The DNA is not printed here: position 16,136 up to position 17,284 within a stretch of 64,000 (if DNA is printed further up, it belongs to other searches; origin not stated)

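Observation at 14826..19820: tldD-pmbA operon extended by a PAC2 (proteasome-assembly-chaperone-like) protein with poly-acidic tail, a HEAT-repeat protein and a GNAT acetyltransferase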

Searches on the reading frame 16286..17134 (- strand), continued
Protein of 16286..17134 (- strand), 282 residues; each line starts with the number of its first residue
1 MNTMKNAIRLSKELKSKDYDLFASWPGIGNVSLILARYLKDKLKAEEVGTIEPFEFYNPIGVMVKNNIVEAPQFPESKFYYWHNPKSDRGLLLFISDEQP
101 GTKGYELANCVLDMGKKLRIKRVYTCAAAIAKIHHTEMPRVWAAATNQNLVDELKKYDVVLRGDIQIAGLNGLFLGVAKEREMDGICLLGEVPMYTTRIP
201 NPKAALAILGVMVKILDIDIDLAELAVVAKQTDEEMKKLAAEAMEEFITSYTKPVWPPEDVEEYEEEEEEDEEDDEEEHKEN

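Call 33: find_homologous_proteins(query=P0125)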
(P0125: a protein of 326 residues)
Query P0125 (326 aa): 2325 proteins with E <= 0.001 among 6524 candidates; the best 120 are listed.
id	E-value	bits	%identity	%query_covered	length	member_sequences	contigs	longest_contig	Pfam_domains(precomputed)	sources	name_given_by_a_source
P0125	7.7e-213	724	100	100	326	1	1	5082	PF09754.16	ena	-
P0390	1.4e-190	651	91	100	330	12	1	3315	PF09754.16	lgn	-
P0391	1.4e-156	539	84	90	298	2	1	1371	PF09754.16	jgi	jgi:proteasome assembly chaperone (PAC2) family protein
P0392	3.1e-119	416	88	67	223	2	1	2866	PF09754.16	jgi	jgi:proteasome assembly chaperone (PAC2) family protein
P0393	4.9e-116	406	63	91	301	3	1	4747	PF09754.16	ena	-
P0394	5.1e-114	399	57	100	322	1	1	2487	PF09754.16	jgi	jgi:hypothetical protein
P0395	1.7e-110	388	56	99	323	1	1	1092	PF09754.16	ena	-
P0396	9.3e-107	375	54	100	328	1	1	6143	PF09754.16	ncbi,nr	ncbi:MAG: PAC2 family protein [Dehalococcoidia bacterium]|nr:PAC2 family protein [Dehalococcoidia ba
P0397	1.9e-106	374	54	100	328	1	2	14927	PF09754.16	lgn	-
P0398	7.6e-106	372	53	100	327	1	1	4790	PF09754.16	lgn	-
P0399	1.3e-103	365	56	94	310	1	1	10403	PF09754.16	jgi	jgi:hypothetical protein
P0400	4.9e-103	363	53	94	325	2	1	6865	PF09754.16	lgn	-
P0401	6.5e-100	353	51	94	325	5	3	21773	PF09754.16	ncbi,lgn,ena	-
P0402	2.8e-97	344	54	94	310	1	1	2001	PF09754.16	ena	-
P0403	3.5e-95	337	52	94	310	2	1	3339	PF09754.16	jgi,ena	-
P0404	9.5e-85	303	61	71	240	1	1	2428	PF09754.16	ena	-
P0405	4.9e-84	301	50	100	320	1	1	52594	PF09754.16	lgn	-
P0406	1.0e-83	300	47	98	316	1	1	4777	PF09754.16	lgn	-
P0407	4.5e-83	297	47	100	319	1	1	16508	PF09754.16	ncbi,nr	ncbi:PAC2 family protein [bacterium]|nr:PAC2 family protein [bacterium]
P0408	1.5e-79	286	47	98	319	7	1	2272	PF09754.16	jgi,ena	-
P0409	3.4e-79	285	47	100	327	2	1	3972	PF09754.16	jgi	jgi:hypothetical protein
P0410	3.0e-77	278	46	98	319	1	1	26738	PF09754.16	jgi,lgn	jgi:hypothetical protein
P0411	1.1e-76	276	46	98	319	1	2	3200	PF09754.16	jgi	-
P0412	1.1e-76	276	45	98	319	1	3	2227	PF09754.16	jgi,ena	-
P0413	1.5e-76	276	46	98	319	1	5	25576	PF09754.16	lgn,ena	-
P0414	1.7e-76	276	46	98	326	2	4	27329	PF09754.16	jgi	-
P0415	5.5e-76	274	45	98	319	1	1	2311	PF09754.16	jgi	-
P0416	5.6e-76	274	48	98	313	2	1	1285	PF09754.16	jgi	-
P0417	1.1e-75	273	48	98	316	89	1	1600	PF09754.16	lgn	-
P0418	5.9e-75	271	45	98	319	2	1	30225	PF09754.16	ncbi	-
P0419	1.4e-74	270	45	98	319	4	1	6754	PF09754.16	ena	-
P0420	9.7e-73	264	41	99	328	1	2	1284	PF09754.16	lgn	-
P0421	1.3e-72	263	43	98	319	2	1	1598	PF09754.16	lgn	-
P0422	3.1e-72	262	45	100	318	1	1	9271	PF09754.16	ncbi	-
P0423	5.3e-72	261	44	98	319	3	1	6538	PF09754.16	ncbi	ncbi:MAG: PAC2 family protein [bacterium]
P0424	2.7e-71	259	44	100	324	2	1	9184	PF09754.16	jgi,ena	-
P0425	3.6e-71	258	44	99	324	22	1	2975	PF09754.16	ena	-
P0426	6.3e-71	258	43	99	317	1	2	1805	PF09754.16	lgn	-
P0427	2.4e-70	256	50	77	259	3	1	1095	PF09754.16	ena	-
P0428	3.0e-70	255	51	77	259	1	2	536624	PF09754.16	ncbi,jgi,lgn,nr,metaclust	ncbi:MAG TPA: hypothetical protein G4O03_00795 [Dehalococcoidia bacterium]|nr:hypothetical protein [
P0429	4.8e-70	255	45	99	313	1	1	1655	PF09754.16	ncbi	-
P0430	1.5e-69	253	49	77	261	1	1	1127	PF09754.16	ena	-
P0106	2.4e-69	252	48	79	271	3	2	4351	PF09754.16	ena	-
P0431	3.8e-69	252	50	79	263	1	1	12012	PF09754.16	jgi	-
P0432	3.9e-69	252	49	77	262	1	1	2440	PF09754.16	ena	-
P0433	5.3e-69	251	50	81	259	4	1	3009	PF09754.16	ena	-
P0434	6.5e-69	251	43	100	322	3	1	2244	PF09754.16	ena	-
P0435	8.9e-69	250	41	99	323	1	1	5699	PF09754.16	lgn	-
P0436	9.0e-69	250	49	77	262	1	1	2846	PF09754.16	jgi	-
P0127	1.1e-68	250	43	99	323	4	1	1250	PF09754.16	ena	-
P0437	1.4e-68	250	49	82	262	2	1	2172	PF09754.16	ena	-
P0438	1.5e-68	250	42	98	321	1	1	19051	PF09754.16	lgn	-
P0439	1.7e-68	250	47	79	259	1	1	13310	PF09754.16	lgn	-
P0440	2.7e-68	249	48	77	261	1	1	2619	PF09754.16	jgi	-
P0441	4.8e-68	248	51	77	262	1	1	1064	PF09754.16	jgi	jgi:hypothetical protein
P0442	5.4e-68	248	50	78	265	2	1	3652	PF09754.16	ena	-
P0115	6.9e-68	248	50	79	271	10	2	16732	PF09754.16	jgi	jgi:proteasome assembly chaperone (PAC2) family protein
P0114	7.6e-68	247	49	79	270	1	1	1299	PF09754.16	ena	-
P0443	8.5e-68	247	50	77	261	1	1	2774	PF09754.16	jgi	jgi:proteasome assembly chaperone (PAC2) family protein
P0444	8.9e-68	247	41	100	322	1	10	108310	PF09754.16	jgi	jgi:proteasome assembly chaperone (PAC2) family protein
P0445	1.3e-67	247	41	99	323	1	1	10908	PF09754.16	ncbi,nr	ncbi:MAG: PAC2 family protein [Candidatus Omnitrophica bacterium]|nr:PAC2 family protein [Candidatus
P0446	1.3e-67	247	41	100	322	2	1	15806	PF09754.16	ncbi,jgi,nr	ncbi:MAG: PAC2 family protein [Candidatus Omnitrophica bacterium]|nr:PAC2 family protein [Candidatus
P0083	2.2e-67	246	47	79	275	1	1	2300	PF09754.16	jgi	jgi:proteasome assembly chaperone (PAC2) family protein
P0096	2.2e-67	246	48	79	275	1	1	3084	PF09754.16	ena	-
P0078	2.3e-67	246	48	79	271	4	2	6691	PF09754.16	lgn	-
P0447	2.7e-67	246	50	77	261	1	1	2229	PF09754.16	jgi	jgi:proteasome assembly chaperone (PAC2) family protein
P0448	3.3e-67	245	50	77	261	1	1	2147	PF09754.16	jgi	jgi:hypothetical protein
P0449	3.5e-67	245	43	99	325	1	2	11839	PF09754.16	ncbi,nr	ncbi:MAG: PAC2 family protein [Candidatus Omnitrophica bacterium]|nr:PAC2 family protein [Candidatus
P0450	3.8e-67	245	48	77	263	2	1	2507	PF09754.16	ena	-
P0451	3.9e-67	245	48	79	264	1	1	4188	PF09754.16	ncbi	ncbi:PAC2 family protein [Chloroflexota bacterium]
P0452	4.3e-67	245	42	98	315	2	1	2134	PF09754.16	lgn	-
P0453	4.7e-67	245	52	70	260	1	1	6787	PF09754.16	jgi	jgi:hypothetical protein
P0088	5.8e-67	245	47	79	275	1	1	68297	PF09754.16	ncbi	ncbi:PAC2 family protein [Chloroflexota bacterium]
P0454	6.0e-67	244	41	100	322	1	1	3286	PF09754.16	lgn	-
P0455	6.9e-67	244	41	99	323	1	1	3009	PF09754.16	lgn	-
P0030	7.2e-67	244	49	79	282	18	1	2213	PF09754.16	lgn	-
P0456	9.8e-67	244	50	83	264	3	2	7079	PF09754.16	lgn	-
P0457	1.1e-66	244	42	98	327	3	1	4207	PF09754.16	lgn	-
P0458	1.1e-66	244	51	77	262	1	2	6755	PF09754.16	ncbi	-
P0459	1.1e-66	244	40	99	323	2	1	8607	PF09754.16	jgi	-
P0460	1.4e-66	243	50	76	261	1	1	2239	PF09754.16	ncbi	-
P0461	1.4e-66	243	40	100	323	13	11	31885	PF09754.16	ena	-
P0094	1.5e-66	243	47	79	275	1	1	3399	PF09754.16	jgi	jgi:proteasome assembly chaperone (PAC2) family protein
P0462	1.7e-66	243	40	98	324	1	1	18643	PF09754.16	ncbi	ncbi:PAC2 family protein [Chloroflexota bacterium]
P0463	1.8e-66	243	41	100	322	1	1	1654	PF09754.16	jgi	jgi:proteasome assembly chaperone (PAC2) family protein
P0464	2.0e-66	243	47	82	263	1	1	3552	PF09754.16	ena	-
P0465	2.2e-66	243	41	100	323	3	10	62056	PF09754.16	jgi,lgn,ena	jgi:proteasome assembly chaperone (PAC2) family protein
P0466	2.5e-66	242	41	99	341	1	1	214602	PF09754.16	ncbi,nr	ncbi:MAG: PAC2 family protein [Candidatus Omnitrophica bacterium]|nr:PAC2 family protein [Candidatus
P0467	2.6e-66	242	47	77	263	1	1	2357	PF09754.16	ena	-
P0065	2.6e-66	242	48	79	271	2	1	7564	PF09754.16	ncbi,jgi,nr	ncbi:MAG: hypothetical protein FJZ88_00010 [Chloroflexi bacterium]|nr:hypothetical protein [Chlorofl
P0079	2.6e-66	242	48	79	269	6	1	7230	PF09754.16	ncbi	-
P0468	2.8e-66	242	41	100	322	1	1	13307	PF09754.16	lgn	-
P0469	3.1e-66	242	50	77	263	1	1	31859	PF09754.16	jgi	jgi:proteasome assembly chaperone (PAC2) family protein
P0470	3.2e-66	242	46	82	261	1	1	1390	PF09754.16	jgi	-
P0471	3.7e-66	242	48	77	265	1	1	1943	PF09754.16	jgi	-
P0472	3.7e-66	242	50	81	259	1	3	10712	PF09754.16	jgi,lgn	jgi:hypothetical protein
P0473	4.0e-66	242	47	79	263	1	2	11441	PF09754.16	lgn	-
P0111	4.6e-66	242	47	79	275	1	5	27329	PF09754.16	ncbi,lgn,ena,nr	ncbi:MAG: PAC2 family protein [Chloroflexi bacterium]|nr:PAC2 family protein [Chloroflexota bacteriu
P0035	5.0e-66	241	48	79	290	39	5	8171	PF09754.16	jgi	jgi:proteasome assembly chaperone (PAC2) family protein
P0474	5.1e-66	241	49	77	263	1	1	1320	PF09754.16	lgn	-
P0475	5.6e-66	241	43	99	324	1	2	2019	PF09754.16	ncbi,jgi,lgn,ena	-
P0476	5.8e-66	241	41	100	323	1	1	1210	PF09754.16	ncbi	-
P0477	5.8e-66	241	42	98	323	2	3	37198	PF09754.16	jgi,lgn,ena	-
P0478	6.4e-66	241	48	81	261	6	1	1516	PF09754.16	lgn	-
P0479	6.6e-66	241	49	77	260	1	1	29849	PF09754.16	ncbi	-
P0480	6.9e-66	241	48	77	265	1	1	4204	PF09754.16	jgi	-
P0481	7.7e-66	241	48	77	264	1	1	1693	PF09754.16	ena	-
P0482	8.1e-66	241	48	77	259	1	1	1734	PF09754.16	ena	-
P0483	8.6e-66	241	41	99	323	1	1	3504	PF09754.16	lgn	-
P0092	9.4e-66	241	47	79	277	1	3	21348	PF09754.16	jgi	jgi:proteasome assembly chaperone (PAC2) family protein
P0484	1.0e-65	240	40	100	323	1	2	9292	PF09754.16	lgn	-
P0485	1.1e-65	240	40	100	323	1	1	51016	PF09754.16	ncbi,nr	ncbi:MAG: PAC2 family protein [Candidatus Omnitrophica bacterium]|nr:PAC2 family protein [Candidatus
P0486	1.1e-65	240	40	100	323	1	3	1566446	PF09754.16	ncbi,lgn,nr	ncbi:MAG: PAC2 family protein [Candidatus Omnitrophica bacterium]|nr:PAC2 family protein [Candidatus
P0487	1.1e-65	240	40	97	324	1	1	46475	PF09754.16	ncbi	-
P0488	1.3e-65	240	40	100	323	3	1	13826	PF09754.16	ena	-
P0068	1.5e-65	240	47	79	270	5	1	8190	PF09754.16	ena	-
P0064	1.7e-65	240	47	79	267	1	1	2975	PF09754.16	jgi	jgi:proteasome assembly chaperone (PAC2) family protein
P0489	1.8e-65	240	41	100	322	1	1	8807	PF09754.16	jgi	jgi:predicted ATP-grasp superfamily ATP-dependent carboligase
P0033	1.8e-65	240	48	79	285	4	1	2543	PF09754.16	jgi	jgi:uncharacterized protein (TIGR00162 family)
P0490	1.9e-65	240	46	82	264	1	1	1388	PF09754.16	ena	-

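Call 34: find_encoding_contigs(protein=P0486, flank=8000, max_places=1)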
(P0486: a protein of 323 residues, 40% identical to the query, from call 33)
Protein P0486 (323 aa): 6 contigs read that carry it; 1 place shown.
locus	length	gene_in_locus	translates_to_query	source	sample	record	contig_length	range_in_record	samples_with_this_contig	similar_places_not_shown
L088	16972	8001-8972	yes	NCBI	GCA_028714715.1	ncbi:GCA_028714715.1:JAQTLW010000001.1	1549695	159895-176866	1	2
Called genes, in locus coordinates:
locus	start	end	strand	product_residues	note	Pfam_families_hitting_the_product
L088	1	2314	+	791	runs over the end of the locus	PF13432:TPR_16 (faint), PF14559:TPR_19 (faint), PF07719:TPR_2 (faint), PF12969:DUF3857, PF01841:Transglut_core, PF12970:DUF3858 (faint)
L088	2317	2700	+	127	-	PF00515:TPR_1 (faint), PF13181:TPR_8 (faint), PF13431:TPR_17 (faint)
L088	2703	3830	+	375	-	PF16491:Peptidase_M48_N, PF05569:Peptidase_M56, PF01435:Peptidase_M48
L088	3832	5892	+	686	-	PF07238:PilZ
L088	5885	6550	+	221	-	PF00730:HhH-GPD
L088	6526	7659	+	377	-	PF04389:Peptidase_M28, PF01546:Peptidase_M20, PF07687:M20_dimer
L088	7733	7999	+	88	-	-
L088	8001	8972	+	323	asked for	PF09754:PAC2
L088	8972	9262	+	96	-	PF08827:DUF1805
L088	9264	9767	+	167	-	PF00881:Nitroreductase, PF14512:TM1586_NiRdase (weak), PF00881:Nitroreductase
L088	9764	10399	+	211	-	PF00702:Hydrolase, PF13419:HAD_2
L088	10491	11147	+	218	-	PF00730:HhH-GPD, PF00633:HHH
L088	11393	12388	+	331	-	PF08443:RimK (faint), PF02655:ATP-grasp_3 (weak), PF07478:Dala_Dala_lig_C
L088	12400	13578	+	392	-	PF04055:Radical_SAM, PF12544:LAM_C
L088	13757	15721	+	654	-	PF00009:GTP_EFTU, PF22042:EF-G_D2, PF03144:GTP_EFTU_D2 (weak), PF14492:EFG_III, PF03764:EFG_IV, PF00679:EFG_C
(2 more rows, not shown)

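Call 35: find_encoding_contigs(protein=P0405, flank=8000, max_places=1)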
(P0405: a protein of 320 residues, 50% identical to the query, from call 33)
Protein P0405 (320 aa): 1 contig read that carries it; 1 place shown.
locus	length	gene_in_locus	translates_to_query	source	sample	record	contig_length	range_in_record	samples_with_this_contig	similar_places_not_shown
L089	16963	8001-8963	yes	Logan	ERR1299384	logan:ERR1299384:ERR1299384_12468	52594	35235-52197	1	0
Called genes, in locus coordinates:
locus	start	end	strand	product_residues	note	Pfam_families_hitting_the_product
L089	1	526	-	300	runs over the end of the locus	PF00291:PALP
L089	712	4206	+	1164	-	PF02811:PHP, PF07733:DNA_pol3_alpha, PF17657:DNA_pol3_finger, PF14579:HHH_6, PF01336:tRNA_anti-codon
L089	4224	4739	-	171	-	PF01035:DNA_binding_1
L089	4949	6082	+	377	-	PF02771:Acyl-CoA_dh_N, PF02770:Acyl-CoA_dh_M, PF00441:Acyl-CoA_dh_1, PF08028:Acyl-CoA_dh_2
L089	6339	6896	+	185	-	PF01012:ETF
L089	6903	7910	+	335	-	PF01012:ETF, PF00766:ETF_alpha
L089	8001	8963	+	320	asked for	PF09754:PAC2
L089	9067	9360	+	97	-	PF04456:DUF503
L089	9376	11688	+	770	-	PF00270:DEAD, PF04851:ResIII (weak), PF00271:Helicase_C, PF22982:WHD_HRQ1, PF09369:MZB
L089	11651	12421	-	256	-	PF23023:Anti-Pycsar_Apyc1 (weak), PF02112:PDEase_II (weak), PF12706:Lactamase_B_2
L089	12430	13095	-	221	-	PF02592:Vut_1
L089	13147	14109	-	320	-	PF01544:CorA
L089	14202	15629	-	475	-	PF01171:ATP_bind_3, PF11734:TilS_C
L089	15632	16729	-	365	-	PF16491:Peptidase_M48_N, PF05569:Peptidase_M56 (weak), PF01435:Peptidase_M48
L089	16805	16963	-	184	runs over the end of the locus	?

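Call 36: find_encoding_contigs(protein=P0401, flank=8000, max_places=1)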
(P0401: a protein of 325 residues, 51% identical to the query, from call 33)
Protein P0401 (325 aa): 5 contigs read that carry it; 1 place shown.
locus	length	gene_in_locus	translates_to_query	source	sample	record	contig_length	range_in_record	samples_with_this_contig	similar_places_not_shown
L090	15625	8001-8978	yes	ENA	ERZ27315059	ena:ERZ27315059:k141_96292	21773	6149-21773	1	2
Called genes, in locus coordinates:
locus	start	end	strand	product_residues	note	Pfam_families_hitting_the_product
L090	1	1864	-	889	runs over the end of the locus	PF03448:MgtE_N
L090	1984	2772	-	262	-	PF14947:HTH_45 (weak), PF01047:MarR (weak), PF12802:MarR_2 (weak), PF13412:HTH_24 (weak), PF25211:DUF7839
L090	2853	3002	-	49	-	-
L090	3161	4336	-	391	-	PF13433:Peripla_BP_5, PF13458:Peripla_BP_6, PF01094:ANF_receptor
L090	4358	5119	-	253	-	PF00005:ABC_tran, PF02463:SMC_N (faint), PF13304:AAA_21 (faint)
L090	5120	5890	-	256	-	PF02463:SMC_N (weak), PF00005:ABC_tran, PF13304:AAA_21 (faint)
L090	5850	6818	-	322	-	PF02653:BPD_transp_2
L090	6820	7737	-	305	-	PF02653:BPD_transp_2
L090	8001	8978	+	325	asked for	PF09754:PAC2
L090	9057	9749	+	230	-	PF00730:HhH-GPD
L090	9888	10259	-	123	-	PF28549:NDPSase_N (weak), PF00293:NUDIX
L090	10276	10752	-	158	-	PF00583:Acetyltransf_1, PF13673:Acetyltransf_10 (weak), PF13508:Acetyltransf_7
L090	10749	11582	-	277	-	PF01513:NAD_kinase, PF20143:NAD_kinase_C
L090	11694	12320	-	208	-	-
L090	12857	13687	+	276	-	PF00800:PDT, PF01842:ACT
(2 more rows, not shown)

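Call 47: fold_search(model_id=the predicted structure, library=pdb)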
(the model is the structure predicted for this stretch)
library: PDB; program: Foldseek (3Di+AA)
matches with E <= 10: 1131; with E <= 0.001: 116
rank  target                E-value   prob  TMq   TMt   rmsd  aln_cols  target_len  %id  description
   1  3vr0_D                3.9e-20  1.00  0.70  0.79   3.6       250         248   30  Crystal structure of Pyrococcus furiosus PbaB, an archaeal proteasome activator (released 2013-04-03)
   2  3vr0_A                1.0e-19  1.00  0.71  0.81   3.6       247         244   30  Crystal structure of Pyrococcus furiosus PbaB, an archaeal proteasome activator (released 2013-04-03)
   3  3vr0_C                1.0e-19  1.00  0.70  0.80   3.8       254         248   30  Crystal structure of Pyrococcus furiosus PbaB, an archaeal proteasome activator (released 2013-04-03)
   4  5y9n_A                1.0e-15  1.00  0.63  0.73   5.2       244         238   21  Crystal structure of Pyrococcus furiosus PbaA (monoclinic form), an archaeal homolog of proteasome-assembly chaperone (released 2018-01-17)
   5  3wz2_C                1.5e-15  1.00  0.61  0.75   6.6       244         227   20  Crystal structure of Pyrococcus furiosus PbaA, an archaeal homolog of proteasome-assembly chaperone (released 2014-10-08)
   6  3wz2_D                2.0e-15  1.00  0.61  0.75   6.6       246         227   21  Crystal structure of Pyrococcus furiosus PbaA, an archaeal homolog of proteasome-assembly chaperone (released 2014-10-08)
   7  3wz2_A                2.6e-15  1.00  0.62  0.76   6.6       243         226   20  Crystal structure of Pyrococcus furiosus PbaA, an archaeal homolog of proteasome-assembly chaperone (released 2014-10-08)
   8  3wz2_B                3.1e-15  1.00  0.61  0.74   6.7       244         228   21  Crystal structure of Pyrococcus furiosus PbaA, an archaeal homolog of proteasome-assembly chaperone (released 2014-10-08)
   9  5un0_1                2.2e-14  1.00  0.62  0.73   4.9       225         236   20  Crystal Structure of Mycobacterium Tuberculosis Proteasome-assembly chaperone homologue Rv2125 (released 2017-03-01)
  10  3mnf                  3.8e-14  1.00  0.66  0.78   5.8       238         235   19  Crystal structure of PAC2 family protein from Streptomyces avermitilis MA (released 2010-05-05)
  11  3wz2_E                4.3e-14  1.00  0.60  0.75   6.5       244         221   21  Crystal structure of Pyrococcus furiosus PbaA, an archaeal homolog of proteasome-assembly chaperone (released 2014-10-08)
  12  3gaa_B                4.9e-14  1.00  0.59  0.68   7.8       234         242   19  The crystal structure of the protein with unknown function from Thermoplasma acidophilum (released 2009-03-24)
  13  3gaa_A                5.9e-14  1.00  0.58  0.66   6.3       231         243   18  The crystal structure of the protein with unknown function from Thermoplasma acidophilum (released 2009-03-24)
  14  2p90_A                9.6e-14  1.00  0.68  0.70   4.2       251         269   18  The crystal structure of a protein of unknown function from Corynebacterium glutamicum ATCC 13032 (released 2007-05-08)
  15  3gaa_D                1.1e-13  1.00  0.59  0.68   6.9       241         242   18  The crystal structure of the protein with unknown function from Thermoplasma acidophilum (released 2009-03-24)
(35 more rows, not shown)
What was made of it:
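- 16286..17134 (-): PAC2-family, PbaB-like protein (282 aa). It has an alpha/beta/alpha core, a conserved beta4-beta5 hairpin (residues ~57-78), a long C-terminal helix (223-247), the invariant YTKPVWP motif and a disordered acidic tail. Foldseek PbaB TM 0.79-0.81, 30% identity (call 47).
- On PAC2 family (Pfam PF09754): The top 21 Foldseek PDB hits are all PAC2-family chains, with PbaB at TM 0.79-0.81 (call 47).
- More distant fold neighbours include MTA/SAH nucleosidases, uridine phosphorylase and peptidyl-tRNA hydrolase (call 47, ranks 39-49).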

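Call 65: find_related_loci(query=A3, collection=metagenome_contigs, flank=6000)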
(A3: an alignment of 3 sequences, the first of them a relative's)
Query A3 (265 aa) in metagenome_contigs; peptide patterns used: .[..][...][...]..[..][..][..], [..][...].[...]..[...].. (x = any residue, [..] = any of these).
600 stretches matched a pattern (row limit reached: there are more); 414 encode a relative of the query (tblastn E <= 1e-3); the best 80 are kept; 80 distinct loci.
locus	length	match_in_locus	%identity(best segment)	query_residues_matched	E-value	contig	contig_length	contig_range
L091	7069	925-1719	88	1-265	1e-164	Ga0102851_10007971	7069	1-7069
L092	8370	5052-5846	87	1-265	9e-161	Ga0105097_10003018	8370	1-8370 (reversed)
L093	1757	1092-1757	86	1-222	8e-145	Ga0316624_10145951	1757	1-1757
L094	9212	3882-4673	68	1-264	7e-127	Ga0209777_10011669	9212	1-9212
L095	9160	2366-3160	66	1-265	3e-121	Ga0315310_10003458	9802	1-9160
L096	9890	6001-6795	66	1-265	3e-121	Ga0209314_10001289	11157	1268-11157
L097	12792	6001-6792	64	1-264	2e-117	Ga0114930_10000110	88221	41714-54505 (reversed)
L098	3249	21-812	64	1-264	4e-120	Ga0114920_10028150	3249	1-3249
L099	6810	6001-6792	61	1-264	9e-117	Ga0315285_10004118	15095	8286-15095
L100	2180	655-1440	63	1-262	3e-123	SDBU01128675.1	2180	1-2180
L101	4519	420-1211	63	3-265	7e-117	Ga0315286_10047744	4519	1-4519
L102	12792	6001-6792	60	1-264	3e-114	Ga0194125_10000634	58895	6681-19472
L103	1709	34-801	62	1-256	3e-117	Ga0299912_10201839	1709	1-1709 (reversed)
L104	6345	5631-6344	66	1-238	2e-109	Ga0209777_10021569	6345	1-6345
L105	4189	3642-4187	88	1-182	6e-109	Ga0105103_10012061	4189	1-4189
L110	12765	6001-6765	53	2-256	6e-90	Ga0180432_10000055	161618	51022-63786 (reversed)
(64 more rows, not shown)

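Call 71: search_protein_families(library=padloc, proteins=[window:16286-17134:-], max_evalue=0.001)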
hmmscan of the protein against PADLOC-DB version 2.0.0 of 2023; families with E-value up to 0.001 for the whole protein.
window:16286-17134:- (282 aa): 0 families

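Call 84: find_encoding_contigs(protein=window:16286-17134:-, flank=1000, max_places=3)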
Protein window:16286-17134:- (282 aa): no gene with exactly this product is on record in the collection.
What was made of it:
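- Tried and rejected: The window's exact PAC2 sequence is not in the contig index (call 84).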
